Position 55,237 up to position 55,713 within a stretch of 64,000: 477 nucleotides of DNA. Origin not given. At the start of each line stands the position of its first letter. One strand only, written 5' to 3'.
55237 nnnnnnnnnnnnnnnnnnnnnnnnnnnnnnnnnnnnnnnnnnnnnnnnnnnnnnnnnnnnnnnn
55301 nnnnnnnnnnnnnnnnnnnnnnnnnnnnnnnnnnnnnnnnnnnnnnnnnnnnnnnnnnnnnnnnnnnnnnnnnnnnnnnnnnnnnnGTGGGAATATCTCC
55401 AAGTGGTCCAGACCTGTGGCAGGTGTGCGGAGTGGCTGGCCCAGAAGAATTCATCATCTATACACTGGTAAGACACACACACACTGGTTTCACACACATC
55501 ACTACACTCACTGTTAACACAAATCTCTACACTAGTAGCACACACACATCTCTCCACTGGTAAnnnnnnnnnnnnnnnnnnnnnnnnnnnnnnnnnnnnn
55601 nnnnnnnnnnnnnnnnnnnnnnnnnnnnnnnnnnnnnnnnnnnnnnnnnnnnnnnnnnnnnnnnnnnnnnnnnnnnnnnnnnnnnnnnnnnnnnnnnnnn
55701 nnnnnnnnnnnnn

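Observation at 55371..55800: Minisatellite that iterates a real exon–intron junction, giving a tandem array of cryptic 5' splice sites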

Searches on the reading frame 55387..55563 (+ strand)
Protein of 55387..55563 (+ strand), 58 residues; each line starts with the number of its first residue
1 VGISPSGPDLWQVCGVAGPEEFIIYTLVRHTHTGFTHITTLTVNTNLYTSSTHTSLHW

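Call 61: find_encoding_contigs(protein=window:55387-55563:+, flank=1500, max_places=5)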
Protein window:55387-55563:+ (58 aa): no gene with exactly this product is on record in the collection.
